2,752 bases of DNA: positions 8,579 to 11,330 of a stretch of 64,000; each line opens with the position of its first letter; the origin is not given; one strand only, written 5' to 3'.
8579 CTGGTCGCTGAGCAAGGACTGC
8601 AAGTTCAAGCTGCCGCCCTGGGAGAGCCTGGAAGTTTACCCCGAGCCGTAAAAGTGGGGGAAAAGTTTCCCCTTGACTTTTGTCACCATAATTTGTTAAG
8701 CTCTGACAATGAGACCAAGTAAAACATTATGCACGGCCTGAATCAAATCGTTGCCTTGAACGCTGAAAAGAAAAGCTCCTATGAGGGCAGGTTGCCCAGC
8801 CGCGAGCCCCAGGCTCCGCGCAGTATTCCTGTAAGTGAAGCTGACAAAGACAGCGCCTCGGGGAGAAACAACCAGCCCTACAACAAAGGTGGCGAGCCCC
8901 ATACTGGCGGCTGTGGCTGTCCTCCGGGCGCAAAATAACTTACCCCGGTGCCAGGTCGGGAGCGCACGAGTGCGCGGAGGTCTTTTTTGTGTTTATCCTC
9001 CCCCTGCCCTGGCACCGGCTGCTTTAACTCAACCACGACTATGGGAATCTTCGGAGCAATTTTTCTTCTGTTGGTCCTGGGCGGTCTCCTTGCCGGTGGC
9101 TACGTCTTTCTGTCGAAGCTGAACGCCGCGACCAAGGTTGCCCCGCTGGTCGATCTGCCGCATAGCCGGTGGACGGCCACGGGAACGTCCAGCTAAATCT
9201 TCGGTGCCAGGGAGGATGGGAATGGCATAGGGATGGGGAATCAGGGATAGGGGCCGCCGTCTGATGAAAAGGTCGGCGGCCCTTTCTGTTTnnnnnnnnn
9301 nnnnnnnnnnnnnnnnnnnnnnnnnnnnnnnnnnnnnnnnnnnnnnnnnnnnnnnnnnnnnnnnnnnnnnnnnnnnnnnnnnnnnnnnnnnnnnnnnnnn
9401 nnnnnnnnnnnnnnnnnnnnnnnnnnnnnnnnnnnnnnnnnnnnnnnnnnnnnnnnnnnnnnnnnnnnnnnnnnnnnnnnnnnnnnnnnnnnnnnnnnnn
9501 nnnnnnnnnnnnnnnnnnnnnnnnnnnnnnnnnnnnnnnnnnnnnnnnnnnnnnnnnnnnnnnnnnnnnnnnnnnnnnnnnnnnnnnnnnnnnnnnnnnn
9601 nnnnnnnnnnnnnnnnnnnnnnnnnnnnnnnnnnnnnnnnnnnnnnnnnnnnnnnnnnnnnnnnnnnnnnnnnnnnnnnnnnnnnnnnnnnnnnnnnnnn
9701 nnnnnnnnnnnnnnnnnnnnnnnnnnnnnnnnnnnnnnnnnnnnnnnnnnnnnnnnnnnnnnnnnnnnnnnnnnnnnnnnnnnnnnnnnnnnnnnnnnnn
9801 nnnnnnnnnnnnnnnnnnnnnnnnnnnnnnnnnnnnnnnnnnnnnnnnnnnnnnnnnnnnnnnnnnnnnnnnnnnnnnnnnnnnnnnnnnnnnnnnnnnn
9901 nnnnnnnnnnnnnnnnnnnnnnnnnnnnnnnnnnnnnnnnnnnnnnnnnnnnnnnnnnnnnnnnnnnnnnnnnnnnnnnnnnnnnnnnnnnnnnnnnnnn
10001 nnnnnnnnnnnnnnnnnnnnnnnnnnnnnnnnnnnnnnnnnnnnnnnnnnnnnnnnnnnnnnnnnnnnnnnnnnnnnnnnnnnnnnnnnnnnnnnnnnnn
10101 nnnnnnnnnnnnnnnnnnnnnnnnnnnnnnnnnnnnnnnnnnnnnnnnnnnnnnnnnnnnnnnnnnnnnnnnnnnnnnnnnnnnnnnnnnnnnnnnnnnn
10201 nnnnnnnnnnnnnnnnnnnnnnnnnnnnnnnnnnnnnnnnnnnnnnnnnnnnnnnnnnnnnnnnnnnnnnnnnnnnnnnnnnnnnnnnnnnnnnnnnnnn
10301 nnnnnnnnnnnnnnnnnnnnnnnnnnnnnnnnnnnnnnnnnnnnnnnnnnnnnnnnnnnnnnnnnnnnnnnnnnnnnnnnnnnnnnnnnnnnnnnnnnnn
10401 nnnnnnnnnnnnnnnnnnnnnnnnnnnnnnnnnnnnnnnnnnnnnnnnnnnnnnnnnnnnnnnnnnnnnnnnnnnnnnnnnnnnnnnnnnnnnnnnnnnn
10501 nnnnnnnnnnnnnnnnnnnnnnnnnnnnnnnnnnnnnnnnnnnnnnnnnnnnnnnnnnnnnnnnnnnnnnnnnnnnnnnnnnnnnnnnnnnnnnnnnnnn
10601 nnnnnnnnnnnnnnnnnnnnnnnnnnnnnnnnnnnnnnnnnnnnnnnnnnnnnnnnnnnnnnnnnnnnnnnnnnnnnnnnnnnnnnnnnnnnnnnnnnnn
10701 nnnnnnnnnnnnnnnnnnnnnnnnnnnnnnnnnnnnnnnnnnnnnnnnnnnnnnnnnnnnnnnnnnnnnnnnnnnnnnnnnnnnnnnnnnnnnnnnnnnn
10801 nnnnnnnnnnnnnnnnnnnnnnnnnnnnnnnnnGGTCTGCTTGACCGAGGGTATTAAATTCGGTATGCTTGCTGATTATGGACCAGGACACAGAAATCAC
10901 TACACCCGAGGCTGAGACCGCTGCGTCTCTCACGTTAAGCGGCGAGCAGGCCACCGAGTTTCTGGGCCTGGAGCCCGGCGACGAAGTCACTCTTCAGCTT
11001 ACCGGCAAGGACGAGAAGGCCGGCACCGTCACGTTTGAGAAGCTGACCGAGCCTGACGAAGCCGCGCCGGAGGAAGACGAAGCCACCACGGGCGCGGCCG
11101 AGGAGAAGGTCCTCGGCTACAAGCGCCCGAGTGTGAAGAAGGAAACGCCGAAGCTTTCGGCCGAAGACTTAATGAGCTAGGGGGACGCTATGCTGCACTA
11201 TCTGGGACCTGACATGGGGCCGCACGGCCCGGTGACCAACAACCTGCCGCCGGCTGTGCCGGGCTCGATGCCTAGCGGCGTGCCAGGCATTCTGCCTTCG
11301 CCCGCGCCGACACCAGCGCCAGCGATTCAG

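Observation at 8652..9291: Structured ~640-nt leader ending in a strong terminator that abuts the terminase ATG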

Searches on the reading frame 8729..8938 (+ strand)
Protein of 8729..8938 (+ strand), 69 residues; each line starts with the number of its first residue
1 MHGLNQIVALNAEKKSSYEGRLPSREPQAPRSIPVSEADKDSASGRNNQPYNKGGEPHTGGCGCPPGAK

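Call 9: search_protein_families(library=pfam, proteins=[window:8729-8938:+], max_evalue=0.1)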
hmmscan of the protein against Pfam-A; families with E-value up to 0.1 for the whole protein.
window:8729-8938:+ (69 aa): 0 families

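Call 31: find_homologous_proteins(query=window:8729-8938:+, max_evalue=0.01)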
Query window:8729-8938:+ (69 aa): 1 proteins with E <= 0.01 among 1 candidates.
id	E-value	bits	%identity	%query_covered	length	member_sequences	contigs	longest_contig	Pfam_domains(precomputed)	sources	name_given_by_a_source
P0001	1.8e-39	150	100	100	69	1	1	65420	-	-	-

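Call 32: search_protein_families(library=phrogs, proteins=[window:8729-8938:+], max_evalue=0.1)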
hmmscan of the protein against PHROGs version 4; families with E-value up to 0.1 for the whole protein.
window:8729-8938:+ (69 aa): 0 families

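Call 54: find_homologous_proteins(query=A1, max_evalue=0.001)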
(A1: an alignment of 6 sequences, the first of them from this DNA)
Query A1 (6 sequences) (69 aa, profile of the alignment): 37 proteins with E <= 0.001 among 187 candidates.
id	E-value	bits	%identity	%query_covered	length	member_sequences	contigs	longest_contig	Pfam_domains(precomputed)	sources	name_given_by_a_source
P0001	1.1e-23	101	100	100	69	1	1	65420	-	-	-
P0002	4.0e-22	95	67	26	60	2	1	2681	-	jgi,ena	-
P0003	4.1e-22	95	49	68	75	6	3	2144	-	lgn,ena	-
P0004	3.1e-21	93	66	68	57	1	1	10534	-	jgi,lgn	-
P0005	2.0e-19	87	58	52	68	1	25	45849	-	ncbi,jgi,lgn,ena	jgi:hypothetical protein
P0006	2.5e-17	80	50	74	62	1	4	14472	-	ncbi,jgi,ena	jgi:hypothetical protein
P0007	3.6e-16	76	63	71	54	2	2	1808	-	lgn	-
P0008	1.0e-15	75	64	80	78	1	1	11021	-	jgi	jgi:hypothetical protein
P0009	2.1e-15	74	71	65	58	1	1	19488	-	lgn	-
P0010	5.8e-15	73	56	78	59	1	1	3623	-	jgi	jgi:hypothetical protein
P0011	1.1e-14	72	56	52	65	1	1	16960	-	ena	-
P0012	1.3e-14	71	58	52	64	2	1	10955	-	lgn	-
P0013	1.5e-14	71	56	52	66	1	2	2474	-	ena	-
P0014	3.6e-14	70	63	71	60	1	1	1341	-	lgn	-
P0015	4.4e-14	70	37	75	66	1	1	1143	-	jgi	-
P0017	6.7e-14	69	50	52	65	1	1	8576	-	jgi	jgi:hypothetical protein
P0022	8.1e-13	66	55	54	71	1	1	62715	-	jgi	jgi:hypothetical protein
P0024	8.9e-12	62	62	81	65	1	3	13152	-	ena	-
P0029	6.0e-8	50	44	57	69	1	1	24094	-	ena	-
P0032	7.9e-7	46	47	71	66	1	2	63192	-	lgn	-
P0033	3.2e-6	45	63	57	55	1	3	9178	-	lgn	-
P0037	2.5e-4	38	79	20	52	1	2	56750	-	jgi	jgi:hypothetical protein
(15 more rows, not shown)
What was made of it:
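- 8729..8938 (+): ORF69, a conserved small protein with the core motif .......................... It is predicted to be largely disordered and its function is unknown. A profile search found 37 clusters of 50-81 aa, all named hypothetical or unnamed (call 54).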

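Call 55: find_encoding_contigs(protein=P0022, flank=3500, max_places=1)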
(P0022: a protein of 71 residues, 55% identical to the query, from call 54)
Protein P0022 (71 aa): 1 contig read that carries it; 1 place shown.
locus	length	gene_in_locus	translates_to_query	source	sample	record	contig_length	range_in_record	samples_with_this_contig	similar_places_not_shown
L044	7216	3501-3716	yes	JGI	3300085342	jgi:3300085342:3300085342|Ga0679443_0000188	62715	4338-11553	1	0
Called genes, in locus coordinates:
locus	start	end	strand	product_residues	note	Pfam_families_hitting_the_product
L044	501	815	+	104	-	-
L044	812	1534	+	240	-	-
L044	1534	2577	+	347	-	-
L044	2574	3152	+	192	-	-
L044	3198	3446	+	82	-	-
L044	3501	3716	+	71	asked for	-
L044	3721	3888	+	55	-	-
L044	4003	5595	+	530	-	PF03237:Terminase_6N (faint), PF04466:Terminase_3 (faint)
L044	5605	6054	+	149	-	-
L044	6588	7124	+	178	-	-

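Call 56: find_encoding_contigs(protein=P0032, flank=3500, max_places=1)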
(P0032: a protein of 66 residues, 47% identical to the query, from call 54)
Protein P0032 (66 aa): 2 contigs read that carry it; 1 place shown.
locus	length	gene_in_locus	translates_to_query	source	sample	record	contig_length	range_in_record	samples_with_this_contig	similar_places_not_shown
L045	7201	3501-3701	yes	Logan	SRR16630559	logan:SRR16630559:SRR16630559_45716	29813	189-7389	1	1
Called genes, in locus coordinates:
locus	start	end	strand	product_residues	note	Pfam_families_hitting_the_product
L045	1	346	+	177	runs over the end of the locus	?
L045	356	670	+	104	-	-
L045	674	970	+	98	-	-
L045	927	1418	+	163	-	-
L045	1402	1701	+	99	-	-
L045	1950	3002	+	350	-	-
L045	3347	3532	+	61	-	-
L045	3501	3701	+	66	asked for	-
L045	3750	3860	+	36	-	-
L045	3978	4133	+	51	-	-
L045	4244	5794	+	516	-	PF03237:Terminase_6N, PF04466:Terminase_3 (faint)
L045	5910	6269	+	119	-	-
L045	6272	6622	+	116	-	-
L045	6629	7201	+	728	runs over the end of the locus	PF23899:SU10_portal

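Call 57: find_encoding_contigs(protein=P0037, flank=3500, max_places=1)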
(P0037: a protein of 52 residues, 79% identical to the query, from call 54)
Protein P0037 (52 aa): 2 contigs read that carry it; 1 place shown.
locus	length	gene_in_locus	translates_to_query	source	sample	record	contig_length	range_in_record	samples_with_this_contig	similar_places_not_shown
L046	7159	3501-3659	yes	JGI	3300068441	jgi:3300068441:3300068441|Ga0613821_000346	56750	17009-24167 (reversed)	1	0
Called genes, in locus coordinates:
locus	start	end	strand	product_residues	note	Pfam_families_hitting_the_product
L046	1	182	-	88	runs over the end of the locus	-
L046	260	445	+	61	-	-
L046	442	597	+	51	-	-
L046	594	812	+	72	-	-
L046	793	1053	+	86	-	-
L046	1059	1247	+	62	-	-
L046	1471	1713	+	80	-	-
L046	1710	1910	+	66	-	-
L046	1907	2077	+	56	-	-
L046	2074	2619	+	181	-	-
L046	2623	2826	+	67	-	-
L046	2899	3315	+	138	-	-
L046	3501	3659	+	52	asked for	-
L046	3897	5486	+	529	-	PF03237:Terminase_6N, PF04466:Terminase_3 (faint)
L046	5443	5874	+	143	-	-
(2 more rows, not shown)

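Call 58: find_encoding_contigs(protein=P0029, flank=3500, max_places=1)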
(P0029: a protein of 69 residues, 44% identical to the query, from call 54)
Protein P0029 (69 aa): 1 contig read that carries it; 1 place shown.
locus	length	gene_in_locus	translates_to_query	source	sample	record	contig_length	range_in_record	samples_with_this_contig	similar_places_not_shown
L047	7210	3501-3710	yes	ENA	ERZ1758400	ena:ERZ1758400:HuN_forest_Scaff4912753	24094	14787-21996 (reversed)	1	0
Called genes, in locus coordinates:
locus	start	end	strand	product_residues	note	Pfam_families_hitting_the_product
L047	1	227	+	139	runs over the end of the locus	-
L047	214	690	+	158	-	-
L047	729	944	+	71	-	-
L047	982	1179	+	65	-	PF00805:Pentapeptide (faint)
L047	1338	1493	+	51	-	PF19062:DUF5758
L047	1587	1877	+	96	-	-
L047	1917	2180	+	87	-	-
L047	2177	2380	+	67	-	-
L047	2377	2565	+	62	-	-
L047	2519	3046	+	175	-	PF13392:HNH_3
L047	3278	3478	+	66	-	-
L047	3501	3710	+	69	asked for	-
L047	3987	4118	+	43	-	-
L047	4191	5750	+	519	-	PF03237:Terminase_6N, PF04466:Terminase_3 (faint)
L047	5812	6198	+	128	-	-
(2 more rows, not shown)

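Call 59: find_encoding_contigs(protein=P0009, flank=3000, max_places=1)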
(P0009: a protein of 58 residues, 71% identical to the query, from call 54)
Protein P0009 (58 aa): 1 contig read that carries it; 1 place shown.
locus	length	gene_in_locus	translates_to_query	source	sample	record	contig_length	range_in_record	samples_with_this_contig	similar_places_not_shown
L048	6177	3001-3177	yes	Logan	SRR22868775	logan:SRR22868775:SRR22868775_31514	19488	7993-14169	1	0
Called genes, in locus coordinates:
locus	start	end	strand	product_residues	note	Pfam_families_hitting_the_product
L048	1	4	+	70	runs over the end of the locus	-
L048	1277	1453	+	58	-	-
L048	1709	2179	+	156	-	-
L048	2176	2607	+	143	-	-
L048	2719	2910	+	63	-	-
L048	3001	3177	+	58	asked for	-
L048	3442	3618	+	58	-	-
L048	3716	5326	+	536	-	PF03237:Terminase_6N, PF04466:Terminase_3 (faint)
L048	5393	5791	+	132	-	-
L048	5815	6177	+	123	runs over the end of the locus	-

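Call 60: find_encoding_contigs(protein=P0011, flank=3000, max_places=1)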
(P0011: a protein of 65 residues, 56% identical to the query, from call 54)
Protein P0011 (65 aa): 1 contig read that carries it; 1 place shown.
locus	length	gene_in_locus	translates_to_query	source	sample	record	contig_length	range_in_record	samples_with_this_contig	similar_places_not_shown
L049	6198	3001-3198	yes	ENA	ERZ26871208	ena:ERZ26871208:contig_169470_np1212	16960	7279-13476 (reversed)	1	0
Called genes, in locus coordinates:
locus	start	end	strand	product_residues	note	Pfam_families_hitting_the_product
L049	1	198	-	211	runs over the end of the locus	-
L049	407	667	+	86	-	-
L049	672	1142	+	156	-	-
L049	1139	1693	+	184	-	-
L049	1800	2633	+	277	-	-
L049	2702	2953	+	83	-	-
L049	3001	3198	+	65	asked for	-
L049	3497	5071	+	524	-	PF03237:Terminase_6N, PF04466:Terminase_3 (faint)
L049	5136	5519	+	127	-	-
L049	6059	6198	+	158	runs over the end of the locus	PF07460:NUMOD3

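Call 61: find_encoding_contigs(protein=P0006, flank=3000, max_places=1)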
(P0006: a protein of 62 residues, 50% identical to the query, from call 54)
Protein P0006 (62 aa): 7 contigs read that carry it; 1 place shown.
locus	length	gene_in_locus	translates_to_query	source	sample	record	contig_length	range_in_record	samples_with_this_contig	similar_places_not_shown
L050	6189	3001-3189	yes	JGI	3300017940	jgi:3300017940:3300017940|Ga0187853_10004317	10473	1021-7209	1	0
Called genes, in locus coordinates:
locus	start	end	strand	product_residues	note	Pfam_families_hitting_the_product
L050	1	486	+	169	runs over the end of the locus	-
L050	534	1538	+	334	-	-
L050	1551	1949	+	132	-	-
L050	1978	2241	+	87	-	-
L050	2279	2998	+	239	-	-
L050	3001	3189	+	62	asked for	-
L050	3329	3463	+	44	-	-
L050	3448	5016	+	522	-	PF03237:Terminase_6N (weak), PF04466:Terminase_3 (faint)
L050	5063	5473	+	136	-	-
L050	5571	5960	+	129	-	-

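Call 62: find_encoding_contigs(protein=P0024, flank=3000, max_places=1)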
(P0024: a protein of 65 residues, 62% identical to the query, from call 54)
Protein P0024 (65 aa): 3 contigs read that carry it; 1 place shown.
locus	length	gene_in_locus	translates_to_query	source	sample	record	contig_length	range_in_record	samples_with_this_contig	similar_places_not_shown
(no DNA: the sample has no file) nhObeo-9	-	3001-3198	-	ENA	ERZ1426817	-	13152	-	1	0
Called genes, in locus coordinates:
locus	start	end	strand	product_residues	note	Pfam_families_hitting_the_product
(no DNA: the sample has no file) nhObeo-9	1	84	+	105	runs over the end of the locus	PF10544:T5orf172 (weak), PF13455:MUG113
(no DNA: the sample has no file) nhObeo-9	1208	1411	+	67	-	-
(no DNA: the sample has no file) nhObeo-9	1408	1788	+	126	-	-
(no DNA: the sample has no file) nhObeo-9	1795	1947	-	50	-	-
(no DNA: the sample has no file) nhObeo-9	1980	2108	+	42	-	-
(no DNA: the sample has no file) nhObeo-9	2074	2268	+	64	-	-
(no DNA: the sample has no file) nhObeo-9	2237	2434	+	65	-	-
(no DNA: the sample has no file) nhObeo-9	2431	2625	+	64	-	-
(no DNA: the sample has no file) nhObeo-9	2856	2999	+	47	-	-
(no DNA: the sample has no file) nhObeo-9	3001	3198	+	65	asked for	-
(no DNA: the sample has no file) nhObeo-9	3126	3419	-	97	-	-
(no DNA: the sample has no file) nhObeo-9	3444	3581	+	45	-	-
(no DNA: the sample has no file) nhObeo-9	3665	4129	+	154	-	PF13392:HNH_3 (weak)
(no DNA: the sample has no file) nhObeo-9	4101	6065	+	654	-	PF03237:Terminase_6N, PF04466:Terminase_3 (faint)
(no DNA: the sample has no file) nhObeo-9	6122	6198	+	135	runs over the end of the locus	-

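Call 76: search_solved_structures(query=A1, max_evalue=10)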
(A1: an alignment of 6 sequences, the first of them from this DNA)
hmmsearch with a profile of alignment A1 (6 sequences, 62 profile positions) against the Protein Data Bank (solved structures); distinct sequences matched with E-value up to 10: 0.
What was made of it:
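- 8729..8938 (+): No Pfam, PHROG or PDB hit (calls 9, 32, 76).
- ORF69 has no similarity to any known antiterminator (calls 9, 32, 76).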

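Call 89: predict_structure(alignment_id=A7)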
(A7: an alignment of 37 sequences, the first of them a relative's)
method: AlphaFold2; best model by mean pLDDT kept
length: 69 residues; sequences in the alignment: 37
mean_pLDDT: 66.9   pTM: 0.21
mean pLDDT of the five models: 66.9, 64.4, 63.1, 61.5, 61.4
residues with pLDDT >= 90: 0; 70-90: 26; 50-70: 41; < 50: 2
segments of 3 or more residues with pLDDT < 50: none
pLDDT, mean of each block of 10 residues (from residue 1): 56 73 82 72 60 64 61
secondary structure, 60 per line:
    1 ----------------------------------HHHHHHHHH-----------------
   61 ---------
elements in order: H35-43
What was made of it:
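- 8729..8938 (+): AlphaFold gives pTM 0.21 and one short helix (call 89).
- ORF69 is a small, disordered, strictly syntenic protein (calls 54-62, 89).
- Tried and rejected: ORF69 has no Pfam, PHROG or PDB match, and the AlphaFold model is low-confidence (pTM 0.21), so no fold search was run (calls 9, 32, 76, 89).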

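Call 92: find_encoding_contigs(protein=P0008, flank=2500, max_places=1)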
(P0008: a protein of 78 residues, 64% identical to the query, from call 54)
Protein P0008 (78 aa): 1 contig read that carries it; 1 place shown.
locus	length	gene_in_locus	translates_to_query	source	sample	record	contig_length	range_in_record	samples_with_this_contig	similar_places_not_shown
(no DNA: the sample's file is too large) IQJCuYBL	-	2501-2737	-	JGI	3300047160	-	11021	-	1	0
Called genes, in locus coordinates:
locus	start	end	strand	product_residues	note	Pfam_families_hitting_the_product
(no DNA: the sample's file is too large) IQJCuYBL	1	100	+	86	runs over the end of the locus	-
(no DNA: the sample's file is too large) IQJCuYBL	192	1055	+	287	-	-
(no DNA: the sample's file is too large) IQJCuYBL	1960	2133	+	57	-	-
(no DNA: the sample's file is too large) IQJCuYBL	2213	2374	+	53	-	-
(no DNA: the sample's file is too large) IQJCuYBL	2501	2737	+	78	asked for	-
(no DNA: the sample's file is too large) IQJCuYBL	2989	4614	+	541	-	PF03237:Terminase_6N (faint), PF04466:Terminase_3 (faint)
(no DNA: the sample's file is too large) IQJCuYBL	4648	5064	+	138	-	-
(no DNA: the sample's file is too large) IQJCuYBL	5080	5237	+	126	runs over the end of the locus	-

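Call 93: find_encoding_contigs(protein=P0012, flank=2500, max_places=1)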
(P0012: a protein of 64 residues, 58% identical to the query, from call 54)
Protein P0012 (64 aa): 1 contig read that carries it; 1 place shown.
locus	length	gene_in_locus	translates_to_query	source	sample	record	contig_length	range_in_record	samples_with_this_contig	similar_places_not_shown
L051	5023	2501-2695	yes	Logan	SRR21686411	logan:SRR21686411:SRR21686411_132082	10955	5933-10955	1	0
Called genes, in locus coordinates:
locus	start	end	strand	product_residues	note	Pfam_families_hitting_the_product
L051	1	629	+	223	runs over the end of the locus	PF00239:Resolvase, PF07508:Recombinase (faint)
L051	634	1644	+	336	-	-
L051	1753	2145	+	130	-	-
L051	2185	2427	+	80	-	-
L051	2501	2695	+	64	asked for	-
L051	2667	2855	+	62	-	-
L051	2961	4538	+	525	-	PF04466:Terminase_3 (faint), PF03237:Terminase_6N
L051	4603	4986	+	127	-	-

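Call 94: find_encoding_contigs(protein=P0033, flank=2500, max_places=1)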
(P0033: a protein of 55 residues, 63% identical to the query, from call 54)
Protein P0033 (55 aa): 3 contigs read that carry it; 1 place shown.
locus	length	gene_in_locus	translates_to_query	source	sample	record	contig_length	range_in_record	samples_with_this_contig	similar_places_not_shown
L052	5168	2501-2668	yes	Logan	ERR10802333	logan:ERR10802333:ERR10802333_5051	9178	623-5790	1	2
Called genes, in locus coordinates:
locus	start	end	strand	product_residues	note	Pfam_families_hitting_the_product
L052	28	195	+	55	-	-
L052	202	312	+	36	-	-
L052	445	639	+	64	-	-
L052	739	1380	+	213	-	-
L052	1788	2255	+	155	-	-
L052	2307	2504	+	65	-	-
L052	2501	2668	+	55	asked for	-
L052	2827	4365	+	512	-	PF03237:Terminase_6N, PF04466:Terminase_3 (weak)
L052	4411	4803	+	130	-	-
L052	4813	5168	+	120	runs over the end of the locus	-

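Call 95: find_encoding_contigs(protein=P0017, flank=2500, max_places=1)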
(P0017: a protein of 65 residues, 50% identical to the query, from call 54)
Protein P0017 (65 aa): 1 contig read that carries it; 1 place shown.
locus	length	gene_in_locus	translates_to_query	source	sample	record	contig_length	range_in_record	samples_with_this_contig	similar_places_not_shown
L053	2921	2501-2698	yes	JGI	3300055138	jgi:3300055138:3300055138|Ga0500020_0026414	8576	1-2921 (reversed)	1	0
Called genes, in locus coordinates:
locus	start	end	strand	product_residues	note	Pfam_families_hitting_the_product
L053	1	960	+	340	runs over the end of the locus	-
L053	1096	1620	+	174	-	-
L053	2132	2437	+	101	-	-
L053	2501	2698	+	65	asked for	-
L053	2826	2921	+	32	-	?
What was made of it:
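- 8729..8938 (+): The gene lies 130-550 nt upstream of terL in all 11 contigs looked up that reach terL (L053 ends just inside terL) (calls 55-62, 92-95).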

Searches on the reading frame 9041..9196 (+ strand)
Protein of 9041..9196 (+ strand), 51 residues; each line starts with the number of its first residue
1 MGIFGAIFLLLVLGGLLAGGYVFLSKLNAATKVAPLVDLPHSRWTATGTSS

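Call 9: search_protein_families(library=pfam, proteins=[window:9041-9196:+], max_evalue=0.1)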
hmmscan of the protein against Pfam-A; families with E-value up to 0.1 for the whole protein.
window:9041-9196:+ (51 aa): 0 families

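Call 32: search_protein_families(library=phrogs, proteins=[window:9041-9196:+], max_evalue=0.1)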
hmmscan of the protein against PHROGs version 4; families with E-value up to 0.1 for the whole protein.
window:9041-9196:+ (51 aa): 0 families

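Call 77: search_solved_structures(query=A2, max_evalue=10)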
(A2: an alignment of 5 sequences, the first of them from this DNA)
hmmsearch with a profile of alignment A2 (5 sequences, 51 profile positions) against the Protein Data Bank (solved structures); distinct sequences matched with E-value up to 10: 11.
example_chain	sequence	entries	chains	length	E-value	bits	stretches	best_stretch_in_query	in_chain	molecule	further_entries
2jwa_A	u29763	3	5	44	0.11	16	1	2-28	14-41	Receptor tyrosine-protein kinase erbB-2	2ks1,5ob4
2n2a_A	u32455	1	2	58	0.19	15.1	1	2-28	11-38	Receptor tyrosine-protein kinase erbB-2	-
8wql_ID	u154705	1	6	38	0.3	14.5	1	5-21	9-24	Photosystem II reaction center protein I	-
7ph8_A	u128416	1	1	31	0.39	14.1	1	6-25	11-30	Insulin-like growth factor 1 receptor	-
7tlt_A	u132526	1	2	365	0.7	13.3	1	2-21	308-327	HLA class I histocompatibility antigen, A alpha chain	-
6j7v_A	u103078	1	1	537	0.72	13.3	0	10-26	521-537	VP5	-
5e5w_B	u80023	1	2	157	1.5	12.2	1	5-26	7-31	Hemagglutinin-esterase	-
6rqf_O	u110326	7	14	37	1.6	12.2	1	3-25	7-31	Cytochrome b6-f complex subunit 5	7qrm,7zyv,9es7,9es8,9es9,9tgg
5e64_B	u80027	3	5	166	1.6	12.2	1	5-26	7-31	Hemagglutinin-esterase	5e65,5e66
6fgb_A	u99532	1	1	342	1.9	12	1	3-25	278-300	IgG receptor FcRn large subunit p51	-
8hgo_B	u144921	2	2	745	3.9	10.9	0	3-28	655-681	Receptor tyrosine-protein kinase erbB-2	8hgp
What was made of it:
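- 9041..9196 (+): Gene for a 51-aa single-pass membrane peptide (N-terminal TM helix followed by a polar tail). The only PDB matches are other TM helices (call 77).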

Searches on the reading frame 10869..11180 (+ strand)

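Call 9: search_protein_families(library=pfam, proteins=[window:10869-11180:+], max_evalue=0.1)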
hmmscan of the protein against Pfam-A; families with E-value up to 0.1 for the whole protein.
window:10869-11180:+ (103 aa): 3 families
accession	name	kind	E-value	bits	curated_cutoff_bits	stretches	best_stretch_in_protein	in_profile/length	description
PF18614.7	RNase_II_C_S1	-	0.0021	18.3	26.6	1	31-57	31-57/59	RNase II-type exonuclease C-terminal S1 domain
PF01828.24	Peptidase_A4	-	0.049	13.5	22.3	1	27-61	82-118/206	Peptidase A4 family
PF00381.24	PTS-HPr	-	0.098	13.2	23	0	32-59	51-78/81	PTS HPr component phosphorylation site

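Call 32: search_protein_families(library=phrogs, proteins=[window:10869-11180:+], max_evalue=0.1)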
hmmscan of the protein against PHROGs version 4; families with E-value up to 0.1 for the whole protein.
window:10869-11180:+ (103 aa): 1 family
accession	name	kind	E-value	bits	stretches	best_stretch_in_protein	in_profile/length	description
phrog_7530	-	unknown function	0.034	15.4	1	10-66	6-60/82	-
